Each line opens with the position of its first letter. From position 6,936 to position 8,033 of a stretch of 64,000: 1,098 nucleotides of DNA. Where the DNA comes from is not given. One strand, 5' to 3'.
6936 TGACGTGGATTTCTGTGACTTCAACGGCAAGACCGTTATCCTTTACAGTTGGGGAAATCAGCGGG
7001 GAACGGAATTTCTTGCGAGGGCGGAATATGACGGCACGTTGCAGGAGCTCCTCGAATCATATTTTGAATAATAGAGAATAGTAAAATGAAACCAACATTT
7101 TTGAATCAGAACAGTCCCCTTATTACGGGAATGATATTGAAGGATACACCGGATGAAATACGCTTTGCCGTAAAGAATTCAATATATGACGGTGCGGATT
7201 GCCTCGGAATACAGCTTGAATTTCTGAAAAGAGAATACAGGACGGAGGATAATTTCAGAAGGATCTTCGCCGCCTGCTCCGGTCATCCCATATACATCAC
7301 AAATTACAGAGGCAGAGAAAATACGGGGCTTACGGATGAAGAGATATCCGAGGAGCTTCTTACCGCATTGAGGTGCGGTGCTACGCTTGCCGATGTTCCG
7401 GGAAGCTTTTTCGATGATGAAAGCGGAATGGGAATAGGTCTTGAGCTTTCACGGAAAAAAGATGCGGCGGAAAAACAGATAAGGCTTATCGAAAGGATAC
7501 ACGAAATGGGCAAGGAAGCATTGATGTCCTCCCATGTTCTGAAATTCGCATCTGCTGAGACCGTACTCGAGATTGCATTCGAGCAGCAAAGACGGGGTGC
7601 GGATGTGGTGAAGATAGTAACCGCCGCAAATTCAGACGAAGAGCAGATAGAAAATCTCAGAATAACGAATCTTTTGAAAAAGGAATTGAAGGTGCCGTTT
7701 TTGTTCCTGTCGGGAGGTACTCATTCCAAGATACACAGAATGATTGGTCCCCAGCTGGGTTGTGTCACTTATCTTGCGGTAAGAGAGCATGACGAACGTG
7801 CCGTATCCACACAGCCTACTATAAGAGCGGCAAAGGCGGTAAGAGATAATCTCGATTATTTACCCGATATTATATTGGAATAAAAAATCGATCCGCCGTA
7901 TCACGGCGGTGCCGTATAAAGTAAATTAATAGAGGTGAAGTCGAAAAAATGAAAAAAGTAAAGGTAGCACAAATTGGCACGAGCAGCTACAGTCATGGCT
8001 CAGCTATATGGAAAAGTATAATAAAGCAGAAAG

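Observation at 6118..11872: Unusual catabolic gene set between GH95 and GH2: type-I dehydroquinase-like enzyme, four oxidoreductases and a TAXI-TRAP transporter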

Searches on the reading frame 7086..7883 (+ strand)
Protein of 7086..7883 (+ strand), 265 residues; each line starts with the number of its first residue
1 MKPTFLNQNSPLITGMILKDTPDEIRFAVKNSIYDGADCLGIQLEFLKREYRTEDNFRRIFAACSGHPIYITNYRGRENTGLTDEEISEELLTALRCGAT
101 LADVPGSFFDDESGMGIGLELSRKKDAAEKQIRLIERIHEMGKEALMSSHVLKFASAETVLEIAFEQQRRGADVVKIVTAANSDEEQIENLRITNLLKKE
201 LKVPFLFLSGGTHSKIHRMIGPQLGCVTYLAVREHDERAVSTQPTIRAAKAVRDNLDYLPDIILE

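Call 4: search_protein_families(library=pfam, proteins=[window:7086-7883:+], max_evalue=0.01)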
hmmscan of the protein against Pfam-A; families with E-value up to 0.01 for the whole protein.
window:7086-7883:+ (265 aa): 2 families
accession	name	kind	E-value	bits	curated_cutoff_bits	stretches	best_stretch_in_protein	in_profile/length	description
PF01487.21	DHquinase_I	-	8.6e-16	59.2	22.2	1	25-251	12-228/230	Type I 3-dehydroquinase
PF01791.15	DeoC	-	0.0003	20.9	23.8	0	150-220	143-208/229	DeoC/LacD family aldolase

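Call 5: search_protein_families(library=ncbifam, proteins=[window:7086-7883:+], max_evalue=0.01)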
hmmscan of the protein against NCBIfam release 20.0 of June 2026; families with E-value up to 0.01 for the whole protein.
window:7086-7883:+ (265 aa): 2 families
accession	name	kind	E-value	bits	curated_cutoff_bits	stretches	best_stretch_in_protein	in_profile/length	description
TIGR01093.1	aroD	equivalog_domain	3e-10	40.6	139.3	1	119-231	99-209/229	type I 3-dehydroquinate dehydratase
NF002683.0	PRK02412.2-2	equivalog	6.1e-06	25.9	329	1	134-234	96-192/215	3-dehydroquinate dehydratase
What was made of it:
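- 7086..7883 (+): Type-I-dehydroquinase-like TIM barrel: the proposed Schiff-base (Lys176/His150) dehydratase or lyase, and the signature gene of the module. TIGR01093, 40.6 bits against a cut-off of 139.3 (calls 4, 5).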

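Call 6: search_solved_structures(query=window:7086-7883:+, max_evalue=1, show_alignments=2)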
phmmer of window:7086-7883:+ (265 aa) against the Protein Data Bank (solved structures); distinct sequences matched with E-value up to 1: 6.
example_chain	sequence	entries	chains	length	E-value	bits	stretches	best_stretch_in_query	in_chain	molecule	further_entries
2yr1_A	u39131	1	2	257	0.0013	21.5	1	148-233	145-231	3-dehydroquinate dehydratase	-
2egz_A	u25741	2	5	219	0.035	16.8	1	132-232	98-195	3-dehydroquinate dehydratase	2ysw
5ydc_A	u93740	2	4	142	0.32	13.7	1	81-113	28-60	Uncharacterized HTH-type transcriptional regulator Rv1828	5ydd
6zka_l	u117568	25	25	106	0.79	12.4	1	108-172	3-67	NADH:ubiquinone oxidoreductase subunit S5 | NADH dehydrogenase [ubiquinone] iron-sulfur protein 5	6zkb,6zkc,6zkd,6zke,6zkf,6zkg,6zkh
1vlv_A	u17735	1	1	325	0.87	12.3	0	42-72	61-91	Ornithine carbamoyltransferase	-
5lnk_l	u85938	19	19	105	0.91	12.2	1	108-172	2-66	Mitochondrial complex I, 15 kDa subunit | NADH:ubiquinone oxidoreductase subunit S5 | NADH dehydrogenase [ubiquinone] iron-sulfur protein 5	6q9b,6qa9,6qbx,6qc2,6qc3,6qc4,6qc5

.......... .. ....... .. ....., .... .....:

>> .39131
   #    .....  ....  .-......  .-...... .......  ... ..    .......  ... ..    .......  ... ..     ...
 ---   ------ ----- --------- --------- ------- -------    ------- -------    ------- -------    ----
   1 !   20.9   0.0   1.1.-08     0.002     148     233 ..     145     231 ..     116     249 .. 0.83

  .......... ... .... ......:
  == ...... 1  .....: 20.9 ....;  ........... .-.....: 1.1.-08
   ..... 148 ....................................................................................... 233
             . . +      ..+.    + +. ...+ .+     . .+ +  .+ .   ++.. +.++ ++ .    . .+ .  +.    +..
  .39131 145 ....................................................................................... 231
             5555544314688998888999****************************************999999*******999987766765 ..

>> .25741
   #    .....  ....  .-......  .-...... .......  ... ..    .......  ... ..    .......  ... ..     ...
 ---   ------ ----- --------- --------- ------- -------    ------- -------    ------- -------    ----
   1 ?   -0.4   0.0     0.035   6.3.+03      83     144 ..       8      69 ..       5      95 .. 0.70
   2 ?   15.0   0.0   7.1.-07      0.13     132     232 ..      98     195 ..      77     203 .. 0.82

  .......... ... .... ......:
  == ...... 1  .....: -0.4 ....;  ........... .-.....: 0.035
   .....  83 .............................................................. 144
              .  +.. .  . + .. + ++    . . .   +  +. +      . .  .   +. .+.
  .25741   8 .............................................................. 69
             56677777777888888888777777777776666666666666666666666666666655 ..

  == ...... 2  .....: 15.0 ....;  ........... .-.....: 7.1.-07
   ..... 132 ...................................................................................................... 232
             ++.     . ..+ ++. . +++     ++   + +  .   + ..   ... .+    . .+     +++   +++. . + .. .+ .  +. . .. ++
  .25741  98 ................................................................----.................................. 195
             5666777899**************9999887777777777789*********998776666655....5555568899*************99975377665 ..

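Call 8: find_homologous_proteins(query=window:7086-7883:+, max_evalue=0.001)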
Query window:7086-7883:+ (265 aa): 1733 proteins with E <= 0.001 among 5077 candidates; the best 120 are listed.
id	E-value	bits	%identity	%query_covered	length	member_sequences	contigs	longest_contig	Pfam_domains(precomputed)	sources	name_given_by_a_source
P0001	1.4e-169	580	100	100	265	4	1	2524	PF01487.23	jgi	-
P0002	3.9e-146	503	85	99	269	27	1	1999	PF01487.23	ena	-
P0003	3.6e-144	497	84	99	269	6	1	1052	PF01487.23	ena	-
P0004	4.1e-144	496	84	99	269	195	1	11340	PF01487.23,PF01791.16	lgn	-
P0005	1.9e-143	494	83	99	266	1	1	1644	PF01487.23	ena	-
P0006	2.4e-143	494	84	99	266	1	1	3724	PF01487.23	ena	-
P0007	6.6e-143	493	84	99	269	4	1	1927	PF01487.23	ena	-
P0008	1.6e-142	491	83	100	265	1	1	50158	PF01487.23,PF01791.16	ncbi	-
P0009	3.4e-142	490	84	99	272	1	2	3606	PF01487.23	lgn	-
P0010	4.4e-142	490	82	99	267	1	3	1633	PF01487.23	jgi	-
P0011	3.1e-141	487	82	100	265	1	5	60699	PF01487.23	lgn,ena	-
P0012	3.2e-141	487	81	100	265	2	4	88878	PF01487.23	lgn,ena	-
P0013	3.8e-141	487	83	99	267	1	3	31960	PF01487.23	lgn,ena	-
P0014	4.7e-141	486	81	99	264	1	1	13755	PF01487.23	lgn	-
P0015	8.0e-141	486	81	99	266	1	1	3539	PF01487.23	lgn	-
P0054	1.0e-136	472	81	99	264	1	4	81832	PF01487.23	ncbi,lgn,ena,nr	ncbi:MAG: type I 3-dehydroquinate dehydratase [Clostridia bacterium]|nr:type I 3-dehydroquinate dehy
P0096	3.1e-133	461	78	100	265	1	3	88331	PF01487.23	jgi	-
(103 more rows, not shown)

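Call 9: find_related_loci(query=window:7086-7883:+, collection=genome_contigs, flank=10000)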
Query window:7086-7883:+ (265 aa) in genome_contigs; peptide patterns used: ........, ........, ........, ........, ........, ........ (x = any residue, [..] = any of these).
110 stretches matched a pattern; 36 encode a relative of the query (tblastn E <= 1e-3); 35 distinct loci.
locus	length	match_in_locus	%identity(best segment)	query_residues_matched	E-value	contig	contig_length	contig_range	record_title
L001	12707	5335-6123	84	1-263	2e-156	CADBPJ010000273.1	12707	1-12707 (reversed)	MAG: uncultured Ruminococcus sp. isolate RUG14178 genome assembly, contig: RUG14178_asm_273, whole genome shotgun sequen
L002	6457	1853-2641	84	1-263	8e-156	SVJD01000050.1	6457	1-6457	MAG: Oscillospiraceae bacterium isolate SIG426 NODE_175191_length_6457_cov_5.612322, whole genome shotgun sequence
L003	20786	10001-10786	84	1-262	1e-154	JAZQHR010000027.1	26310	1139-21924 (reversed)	MAG: Clostridia bacterium isolate T1900044627_TS20190093.MAGScoT_cleanbin_000023 SGB_957_k141_33770, whole genome shotgu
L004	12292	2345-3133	83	1-263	3e-154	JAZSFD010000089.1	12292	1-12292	MAG: Eubacteriales bacterium isolate T1900044585_TS20190051.MAGScoT_cleanbin_000015 SGB_593_k141_975696, whole genome sh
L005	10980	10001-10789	83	1-263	5e-154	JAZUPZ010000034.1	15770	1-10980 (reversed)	MAG: Clostridia bacterium isolate T1900044862_TS20190328.MAGScoT_cleanbin_000003 SGB_3106_k141_1556625, whole genome sho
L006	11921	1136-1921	84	1-262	3e-153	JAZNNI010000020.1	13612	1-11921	MAG: Clostridia bacterium isolate T1900044657_TS20190123.MAGScoT_cleanbin_000020 SGB_1486_k141_3481012, whole genome sho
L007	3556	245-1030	82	1-262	4e-157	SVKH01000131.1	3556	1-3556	MAG: Oscillospiraceae bacterium isolate SIG456 NODE_352455_length_3556_cov_1.689997, whole genome shotgun sequence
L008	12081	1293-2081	81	1-263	4e-151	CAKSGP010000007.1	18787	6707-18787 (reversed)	MAG: uncultured Clostridia bacterium isolate REFINED_METABAT215_TOP10_CONTIGS_1500_ASSEMBLY_K77_MERGED__Hadza_MoBio_hadz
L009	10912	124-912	81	1-263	2e-150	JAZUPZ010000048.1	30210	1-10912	MAG: Clostridia bacterium isolate T1900044862_TS20190328.MAGScoT_cleanbin_000003 SGB_3106_k141_1027602, whole genome sho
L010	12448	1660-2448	80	1-263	7e-150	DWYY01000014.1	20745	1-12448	MAG TPA_asm: Candidatus Eisenbergiella merdipullorum isolate CHK179-7159 CHK179__C17349_L20745_SAMEA5754823, whole genom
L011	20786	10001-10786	81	1-262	5e-149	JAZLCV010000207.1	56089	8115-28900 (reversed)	MAG: Eubacteriales bacterium isolate T1900045044_TC20190037.MAGScoT_cleanbin_000030 SGB_4494_k141_220847, whole genome s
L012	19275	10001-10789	79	1-263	8e-149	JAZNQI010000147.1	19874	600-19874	MAG: Acetatifactor sp. isolate T1900044826_TS20190292.MAGScoT_cleanbin_000046 SGB_2875_k141_2460256, whole genome shotgu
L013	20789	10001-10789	80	1-263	7e-149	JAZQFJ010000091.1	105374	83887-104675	MAG: Eubacteriales bacterium isolate T1900044633_TS20190099.MAGScoT_cleanbin_000012 SGB_1084_k141_1068913, whole genome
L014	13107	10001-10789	78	1-263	2e-147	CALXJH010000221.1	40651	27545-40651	MAG: uncultured Clostridia bacterium isolate E27__bin387 genome assembly, contig: E27__k127_3351971, whole genome shotgu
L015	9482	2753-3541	80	1-263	8e-147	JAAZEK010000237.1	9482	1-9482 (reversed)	MAG: Clostridiales bacterium isolate AS09scLD_32 155239_AS09, whole genome shotgun sequence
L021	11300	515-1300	76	1-262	1e-133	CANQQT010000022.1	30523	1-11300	MAG: uncultured Clostridia bacterium isolate Lapin-008__bin73 genome assembly, contig: Lapin-008__NODE_1749_length_30523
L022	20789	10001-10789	71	1-263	9e-131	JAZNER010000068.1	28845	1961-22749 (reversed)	MAG: Eubacteriales bacterium isolate T1900044719_TS20190185.MAGScoT_cleanbin_000016 SGB_1897_k141_2654118, whole genome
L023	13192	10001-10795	63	1-265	6e-111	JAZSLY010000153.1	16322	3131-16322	MAG: Eubacteriales bacterium isolate T1900044556_TS20190022.MAGScoT_cleanbin_000015 SGB_302_k141_2623439, whole genome s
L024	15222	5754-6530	62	1-263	2e-107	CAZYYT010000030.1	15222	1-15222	MAG TPA_asm: uncultured Oscillospiraceae bacterium isolate SRP192927_co4_613 genome assembly, contig: NODE_8464_length_1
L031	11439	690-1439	45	1-256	6e-65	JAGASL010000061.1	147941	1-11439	MAG: Clostridia bacterium isolate RGIG8732 Water_deer_Colon-4__c338794, whole genome shotgun sequence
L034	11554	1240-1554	93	159-263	8e-63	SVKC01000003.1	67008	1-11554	MAG: Oscillospiraceae bacterium isolate SIG451 NODE_10158_length_67008_cov_2.354510, whole genome shotgun sequence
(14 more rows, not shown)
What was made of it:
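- Members come overwhelmingly from rumen and hindgut genomes of plant eaters (call 9).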

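Call 11: find_encoding_contigs(protein=P0012, flank=10000, max_places=2)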
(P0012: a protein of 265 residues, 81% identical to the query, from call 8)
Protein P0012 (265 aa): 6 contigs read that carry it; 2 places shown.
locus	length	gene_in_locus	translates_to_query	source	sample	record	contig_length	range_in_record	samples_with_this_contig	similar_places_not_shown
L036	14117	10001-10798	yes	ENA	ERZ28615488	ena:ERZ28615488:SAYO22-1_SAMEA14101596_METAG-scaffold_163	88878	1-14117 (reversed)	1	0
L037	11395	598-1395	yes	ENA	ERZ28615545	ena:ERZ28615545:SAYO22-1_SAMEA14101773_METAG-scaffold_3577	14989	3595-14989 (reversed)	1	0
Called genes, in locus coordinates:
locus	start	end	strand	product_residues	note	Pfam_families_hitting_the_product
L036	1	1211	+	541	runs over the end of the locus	PF00395:SLH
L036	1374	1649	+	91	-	PF00216:Bac_DNA_binding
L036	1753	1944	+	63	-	-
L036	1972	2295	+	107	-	-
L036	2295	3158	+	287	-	PF28550:DUF8436, PF13450:NAD_binding_8 (faint), PF00890:FAD_binding_2 (faint), PF01266:DAO (faint), PF01494:FAD_binding_3 (faint), PF03486:HI0933_like (faint), PF07992:Pyr_redox_2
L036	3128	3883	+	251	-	PF21688:FAD-depend_C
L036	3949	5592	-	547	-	PF00118:Cpn60_TCP1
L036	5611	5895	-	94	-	PF00166:Cpn10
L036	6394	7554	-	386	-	PF01926:MMR_HSR1, PF02421:FeoB_N, PF06071:YchF-GTPase_C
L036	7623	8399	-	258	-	PF00165:HTH_AraC, PF12833:HTH_18, PF00165:HTH_AraC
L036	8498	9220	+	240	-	PF00106:adh_short, PF08659:KR, PF13561:adh_short_C2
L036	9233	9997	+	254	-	PF00106:adh_short, PF13561:adh_short_C2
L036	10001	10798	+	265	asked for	PF01487:DHquinase_I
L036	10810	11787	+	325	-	PF08240:ADH_N, PF00107:ADH_zinc_N, PF13602:ADH_zinc_N_2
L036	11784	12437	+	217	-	PF00753:Lactamase_B, PF23023:Anti-Pycsar_Apyc1 (faint)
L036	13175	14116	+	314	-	?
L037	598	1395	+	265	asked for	PF01487:DHquinase_I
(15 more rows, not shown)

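Call 12: find_encoding_contigs(protein=P0096, flank=10000, max_places=2)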
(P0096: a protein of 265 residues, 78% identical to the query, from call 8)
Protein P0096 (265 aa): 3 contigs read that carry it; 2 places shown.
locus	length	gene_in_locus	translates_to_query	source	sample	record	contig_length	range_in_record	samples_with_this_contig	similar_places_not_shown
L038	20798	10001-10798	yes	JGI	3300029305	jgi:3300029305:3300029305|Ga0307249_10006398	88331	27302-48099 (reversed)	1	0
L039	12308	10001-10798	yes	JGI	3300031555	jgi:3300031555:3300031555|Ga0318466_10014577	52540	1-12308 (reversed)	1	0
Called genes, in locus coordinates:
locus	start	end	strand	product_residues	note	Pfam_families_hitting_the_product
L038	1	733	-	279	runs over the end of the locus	PF00528:BPD_transp_1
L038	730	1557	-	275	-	PF00528:BPD_transp_1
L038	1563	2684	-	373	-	PF00005:ABC_tran, PF08402:TOBE_2 (weak)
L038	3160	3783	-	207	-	PF03328:HpcH_HpaI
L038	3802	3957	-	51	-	-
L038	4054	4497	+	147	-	PF00165:HTH_AraC (faint), PF12833:HTH_18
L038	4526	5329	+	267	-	PF04909:Amidohydro_2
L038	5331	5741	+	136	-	PF12953:DUF3842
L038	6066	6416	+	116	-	PF03965:Penicillinase_R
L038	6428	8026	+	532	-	PF05569:Peptidase_M56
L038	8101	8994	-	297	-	PF04616:Glyco_hydro_43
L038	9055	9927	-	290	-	PF12833:HTH_18, PF00165:HTH_AraC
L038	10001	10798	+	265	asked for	PF01487:DHquinase_I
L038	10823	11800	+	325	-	PF08240:ADH_N, PF00107:ADH_zinc_N, PF13602:ADH_zinc_N_2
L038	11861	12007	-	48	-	-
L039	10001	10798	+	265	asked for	PF01487:DHquinase_I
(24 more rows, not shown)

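Call 13: find_encoding_contigs(protein=P0054, flank=10000, max_places=2)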
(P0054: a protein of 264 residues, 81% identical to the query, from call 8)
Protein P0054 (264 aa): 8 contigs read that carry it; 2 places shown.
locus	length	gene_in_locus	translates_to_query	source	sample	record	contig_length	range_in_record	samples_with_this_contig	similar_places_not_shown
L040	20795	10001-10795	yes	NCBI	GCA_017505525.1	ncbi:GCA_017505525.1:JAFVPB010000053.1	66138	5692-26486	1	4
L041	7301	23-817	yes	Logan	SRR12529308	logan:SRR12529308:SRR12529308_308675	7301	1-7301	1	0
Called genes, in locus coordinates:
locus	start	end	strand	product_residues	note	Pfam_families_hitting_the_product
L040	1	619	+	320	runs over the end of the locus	PF03816:LytR_cpsA_psr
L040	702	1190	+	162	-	PF00160:Pro_isomerase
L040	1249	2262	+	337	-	PF00044:Gp_dh_N, PF02800:Gp_dh_C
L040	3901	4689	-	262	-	PF02311:AraC_binding, PF07883:Cupin_2, PF12833:HTH_18, PF00165:HTH_AraC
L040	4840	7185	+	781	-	PF01915:Glyco_hydro_3_C, PF14310:Fn3-like, PF00933:Glyco_hydro_3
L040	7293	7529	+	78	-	-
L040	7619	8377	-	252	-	PF00165:HTH_AraC, PF12833:HTH_18, PF00165:HTH_AraC (weak)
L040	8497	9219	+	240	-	PF00106:adh_short, PF08659:KR, PF13561:adh_short_C2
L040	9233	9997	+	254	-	PF00106:adh_short, PF13561:adh_short_C2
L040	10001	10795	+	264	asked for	PF01487:DHquinase_I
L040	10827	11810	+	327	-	PF00657:Lipase_GDSL (weak), PF13472:Lipase_GDSL_2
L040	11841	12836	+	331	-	PF01408:GFO_IDH_MocA, PF22725:GFO_IDH_MocA_C3, PF02894:GFO_IDH_MocA_C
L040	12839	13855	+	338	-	PF08240:ADH_N (weak), PF16912:Glu_dehyd_C, PF00107:ADH_zinc_N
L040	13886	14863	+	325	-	PF08240:ADH_N, PF00107:ADH_zinc_N, PF13602:ADH_zinc_N_2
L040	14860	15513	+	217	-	PF00753:Lactamase_B, PF23023:Anti-Pycsar_Apyc1 (weak)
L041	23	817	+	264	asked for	PF01487:DHquinase_I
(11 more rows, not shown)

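Call 36: search_protein_families(library=ncbifam, proteins=[L036:8498-9220:+, L036:9233-9997:+], max_evalue=0.00001)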
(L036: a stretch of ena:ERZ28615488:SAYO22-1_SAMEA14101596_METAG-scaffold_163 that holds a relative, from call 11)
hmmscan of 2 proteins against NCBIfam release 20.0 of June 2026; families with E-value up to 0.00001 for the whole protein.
L036:8498-9220:+ (240 aa): 226 families (the best 25 are shown)
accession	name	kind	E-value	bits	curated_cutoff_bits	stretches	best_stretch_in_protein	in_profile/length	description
NF009466.0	PRK12826.1-2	subfamily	6.6e-64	215.7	222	1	5-237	3-244/248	3-oxoacyl-ACP reductase FabG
NF005559.1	PRK07231.1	subfamily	2.3e-61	207.5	215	1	3-237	2-247/249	glucose 1-dehydrogenase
TIGR01830.1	3oxo_ACP_reduc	equivalog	1e-58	198.9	297.75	1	8-235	1-236/239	3-oxoacyl-[acyl-carrier-protein] reductase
NF052558.1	MBtsdlDhBudC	equivalog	5.7e-58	196.4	270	1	3-236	1-240/250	meso-2,3-butanediol dehydrogenase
NF004198.0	PRK05653.1-3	equivalog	7.4e-58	195.9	296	1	4-236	6-245/248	3-oxoacyl-ACP reductase FabG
NF004197.0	PRK05653.1-1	equivalog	7.1e-56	189.6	332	1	3-235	5-244/249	3-oxoacyl-ACP reductase FabG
NF004818.0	PRK06172.1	equivalog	7e-53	179.5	336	1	1-236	3-249/253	SDR family oxidoreductase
NF047923.1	pyridox_DH_SDR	equivalog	4.9e-52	176.9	325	1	4-236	2-239/243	pyridoxal 4-dehydrogenase, SDR-type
TIGR03206.1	benzo_BadH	equivalog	2.8e-51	174.3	431.2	1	4-235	2-246/250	2-hydroxycyclohexanecarboxyl-CoA dehydrogenase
TIGR01963.1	PHB_DH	subfamily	3.6e-51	173.9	307.05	1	6-189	2-184/255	3-hydroxybutyrate dehydrogenase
NF009093.0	PRK12429.1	subfamily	4.6e-51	173.6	258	1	2-189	2-188/259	3-hydroxybutyrate dehydrogenase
NF006366.0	PRK08589.1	equivalog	1e-49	169.2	386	1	3-236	4-251/272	SDR family oxidoreductase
NF005806.0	PRK07666.1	equivalog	1.3e-49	168.6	286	1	3-190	5-191/239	3-ketoacyl-ACP reductase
NF004791.0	PRK06138.1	equivalog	1.4e-49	168.7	312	1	1-236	1-248/252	SDR family oxidoreductase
NF004200.0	PRK05653.1-5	equivalog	1.7e-49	168.6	273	1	5-235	2-239/242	3-oxoacyl-ACP reductase FabG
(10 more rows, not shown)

L036:9233-9997:+ (254 aa): 204 families (the best 25 are shown)
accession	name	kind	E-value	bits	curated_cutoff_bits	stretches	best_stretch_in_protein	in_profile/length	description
NF004198.0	PRK05653.1-3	equivalog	9.4e-50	169.4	296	1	4-247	6-246/248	3-oxoacyl-ACP reductase FabG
NF005559.1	PRK07231.1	subfamily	2.6e-48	164.7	215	1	3-247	2-247/249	glucose 1-dehydrogenase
NF009093.0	PRK12429.1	subfamily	3.3e-44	151.1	258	1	2-202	2-190/259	3-hydroxybutyrate dehydrogenase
NF009466.0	PRK12826.1-2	subfamily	1.5e-43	149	222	1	6-249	4-246/248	3-oxoacyl-ACP reductase FabG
NF053702.1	TrHdxCHCADhChcB1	equivalog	3.7e-41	141.1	400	1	4-249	3-242/250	trans-4-hydroxycyclohexanecarboxylate dehydrogenase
NF005309.0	PRK06841.1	subfamily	8.8e-41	140.1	286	1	2-247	12-252/255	GolD/DthD family dehydrogenase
TIGR01830.1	3oxo_ACP_reduc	equivalog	3.5e-40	138.2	297.75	1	8-246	1-237/239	3-oxoacyl-[acyl-carrier-protein] reductase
NF006080.0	PRK08226.1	equivalog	8.2e-40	136.9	356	1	3-207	4-194/263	SDR family oxidoreductase UcpA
TIGR01963.1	PHB_DH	subfamily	2.6e-38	131.7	307.05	1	6-202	2-186/255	3-hydroxybutyrate dehydrogenase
NF006070.0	PRK08213.1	subfamily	4.2e-37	128.1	279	1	2-249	9-258/259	gluconate 5-dehydrogenase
NF052558.1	MBtsdlDhBudC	equivalog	7.3e-37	127.3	270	1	3-250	1-244/250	meso-2,3-butanediol dehydrogenase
NF005681.0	PRK07478.1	subfamily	6.1e-36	124.1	267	1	3-251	4-253/254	SDR family oxidoreductase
NF009931.0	PRK13394.1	subfamily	1.6e-35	122.8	340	1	2-209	4-200/262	3-hydroxybutyrate dehydrogenase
NF004818.0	PRK06172.1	equivalog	5.9e-35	120.8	336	1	1-249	3-252/253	SDR family oxidoreductase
NF004817.0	PRK06171.1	subfamily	8.4e-35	120.5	304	1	2-197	6-189/265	sorbitol-6-phosphate dehydrogenase subunit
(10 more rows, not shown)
